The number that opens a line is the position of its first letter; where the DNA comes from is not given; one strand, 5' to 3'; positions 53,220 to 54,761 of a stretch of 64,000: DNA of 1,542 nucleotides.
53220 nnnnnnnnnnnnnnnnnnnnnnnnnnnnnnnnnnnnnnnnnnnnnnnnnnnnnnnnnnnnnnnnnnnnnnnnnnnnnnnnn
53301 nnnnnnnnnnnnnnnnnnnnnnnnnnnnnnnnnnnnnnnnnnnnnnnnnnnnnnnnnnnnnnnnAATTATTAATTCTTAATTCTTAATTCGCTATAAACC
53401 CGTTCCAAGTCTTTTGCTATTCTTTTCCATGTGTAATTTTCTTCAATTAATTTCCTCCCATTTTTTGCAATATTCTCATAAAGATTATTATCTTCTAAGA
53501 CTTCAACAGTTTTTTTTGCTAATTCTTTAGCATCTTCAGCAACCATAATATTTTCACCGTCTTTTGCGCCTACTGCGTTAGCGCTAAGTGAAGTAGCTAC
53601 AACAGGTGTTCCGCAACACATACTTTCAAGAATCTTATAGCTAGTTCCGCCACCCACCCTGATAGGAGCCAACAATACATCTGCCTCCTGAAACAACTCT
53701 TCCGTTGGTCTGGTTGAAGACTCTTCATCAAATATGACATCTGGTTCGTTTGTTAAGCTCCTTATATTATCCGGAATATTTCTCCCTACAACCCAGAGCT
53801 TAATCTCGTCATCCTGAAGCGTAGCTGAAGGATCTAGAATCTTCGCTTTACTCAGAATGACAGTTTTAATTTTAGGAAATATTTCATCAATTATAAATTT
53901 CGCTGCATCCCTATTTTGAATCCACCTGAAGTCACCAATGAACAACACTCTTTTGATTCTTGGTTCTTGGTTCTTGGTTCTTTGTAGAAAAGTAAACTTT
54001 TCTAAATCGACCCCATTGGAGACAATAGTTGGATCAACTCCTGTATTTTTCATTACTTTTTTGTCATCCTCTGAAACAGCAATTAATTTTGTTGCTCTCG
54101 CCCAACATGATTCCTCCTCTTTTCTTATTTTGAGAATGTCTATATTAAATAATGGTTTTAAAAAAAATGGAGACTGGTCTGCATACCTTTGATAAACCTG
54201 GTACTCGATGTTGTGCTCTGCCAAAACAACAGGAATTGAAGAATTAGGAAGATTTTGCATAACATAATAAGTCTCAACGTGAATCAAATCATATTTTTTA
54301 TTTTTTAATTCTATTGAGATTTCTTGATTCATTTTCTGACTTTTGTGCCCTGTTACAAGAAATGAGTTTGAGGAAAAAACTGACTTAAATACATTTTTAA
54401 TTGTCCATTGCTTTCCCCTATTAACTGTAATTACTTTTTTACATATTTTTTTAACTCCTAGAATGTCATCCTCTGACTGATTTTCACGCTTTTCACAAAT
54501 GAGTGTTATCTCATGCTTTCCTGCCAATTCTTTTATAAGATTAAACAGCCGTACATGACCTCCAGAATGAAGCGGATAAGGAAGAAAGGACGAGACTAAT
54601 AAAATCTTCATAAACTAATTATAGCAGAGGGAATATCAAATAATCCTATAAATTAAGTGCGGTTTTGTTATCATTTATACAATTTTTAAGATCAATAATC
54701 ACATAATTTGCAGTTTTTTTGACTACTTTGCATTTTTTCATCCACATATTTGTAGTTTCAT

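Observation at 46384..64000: Seventeen-kilobase surface-glycosylation locus with the parts list of a lipid-linked, en-bloc (Pgl-like) glycosylation pathway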

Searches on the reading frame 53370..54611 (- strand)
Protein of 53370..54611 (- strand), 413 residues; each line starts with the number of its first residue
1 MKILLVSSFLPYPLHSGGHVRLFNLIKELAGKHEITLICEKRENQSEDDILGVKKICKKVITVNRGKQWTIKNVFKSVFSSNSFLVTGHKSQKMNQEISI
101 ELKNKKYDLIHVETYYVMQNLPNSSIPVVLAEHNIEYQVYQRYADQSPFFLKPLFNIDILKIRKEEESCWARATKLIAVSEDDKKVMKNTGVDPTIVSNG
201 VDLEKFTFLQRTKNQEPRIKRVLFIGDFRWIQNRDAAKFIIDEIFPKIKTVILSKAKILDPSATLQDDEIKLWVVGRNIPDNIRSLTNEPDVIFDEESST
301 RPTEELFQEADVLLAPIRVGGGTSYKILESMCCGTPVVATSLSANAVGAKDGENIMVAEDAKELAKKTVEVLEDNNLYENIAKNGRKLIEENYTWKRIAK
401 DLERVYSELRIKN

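Call 3: search_protein_families(library=pfam, proteins=[window:53370-54611:-], max_evalue=0.01)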
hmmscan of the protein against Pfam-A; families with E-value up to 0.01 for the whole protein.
window:53370-54611:- (413 aa): 4 families
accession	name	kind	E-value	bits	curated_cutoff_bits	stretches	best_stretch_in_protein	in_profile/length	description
PF13692.12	Glyco_trans_1_4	-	1.2e-20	74.6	27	1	220-374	2-142/142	Glycosyl transferases group 1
PF00534.26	Glycos_transf_1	-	9.1e-15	55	26.4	1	262-387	43-171/172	Glycosyl transferases group 1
PF13439.12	Glyco_transf_4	-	1.3e-12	48.5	28.5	1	17-205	3-170/170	Glycosyltransferase Family 4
PF13524.12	Glyco_trans_1_2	-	4.5e-10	40.1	25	1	305-403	42-143/144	Glycosyl transferase-like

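Call 34: search_protein_families(library=ncbifam, proteins=[window:53370-54611:-], max_evalue=0.0001)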
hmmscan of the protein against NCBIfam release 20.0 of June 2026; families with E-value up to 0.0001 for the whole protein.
window:53370-54611:- (413 aa): 16 families
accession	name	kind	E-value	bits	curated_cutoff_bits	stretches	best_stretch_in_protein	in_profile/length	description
TIGR03087.1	stp1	hypoth_equivalog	9.4e-49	166.6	316.65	1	3-405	1-393/397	TIGR03087 family PEP-CTERM/XrtA system glycosyltransferase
NF041010.1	glycosy_Agl16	equivalog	5.9e-13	48.4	575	1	171-409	132-351/352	glycosylation protein Agl16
TIGR03088.1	stp2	hypoth_equivalog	1.4e-12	47.4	409.05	1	196-408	164-372/374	TIGR03088 family PEP-CTERM/XrtA system glycosyltransferase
TIGR04047.1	MSMEG_0565_glyc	hypoth_equivalog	2.8e-12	46.4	259.85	1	306-406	273-371/373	MSMEG_0565 family glycosyltransferase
NF038229.1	Glyco4_Geo_Pelo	equivalog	8.2e-12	44.8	400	1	304-408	232-335/338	GPMC system family 4 glycosyltransferase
TIGR03999.1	thiol_BshA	equivalog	6e-09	35.3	273.7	1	303-409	266-373/375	N-acetyl-alpha-D-glucosaminyl L-malate synthase BshA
TIGR02149.1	glgA_Coryne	subfamily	8.3e-09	35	302.4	1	169-408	141-389/391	glycogen synthase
NF053513.1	Gtran_IagA_BgsA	equivalog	2e-08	33.7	460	0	325-409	250-331/333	LTA glycolipid anchor biosynthesis glycosyltransferase, IagA/BgsA family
NF053787.1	GlcN_PG_synth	equivalog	2.7e-08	33.1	480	1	325-409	276-359/361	N-acetylglucosaminyl phosphatidylglycerol synthase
TIGR04063.1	stp3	hypoth_equivalog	6.5e-08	31.9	442.05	1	323-409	307-395/397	TIGR04063 family PEP-CTERM/XrtA system glycosyltransferase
NF047684.1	TeichurnBiosyTuaC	equivalog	9.2e-08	31.4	550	0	305-409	285-389/391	teichuronic acid biosynthesis protein TuaC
TIGR03449.1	mycothiol_MshA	equivalog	1.6e-07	30.6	462.5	1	298-409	292-403/406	D-inositol-3-phosphate glycosyltransferase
NF041876.1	EPS_EpsE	equivalog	2.7e-07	30.2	400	1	304-401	290-388/389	exopolysaccharide biosynthesis GT4 family glycosyltransferase EpsE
NF038298.1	EPS_HpsO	equivalog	3.5e-05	22.8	575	1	327-409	305-387/388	hormogonium polysaccharide biosynthesis glycosyltransferase HpsO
NF038295.1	EPS_HpsP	equivalog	4.9e-05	22.5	550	0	305-409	283-387/388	hormogonium polysaccharide biosynthesis glycosyltransferase HpsP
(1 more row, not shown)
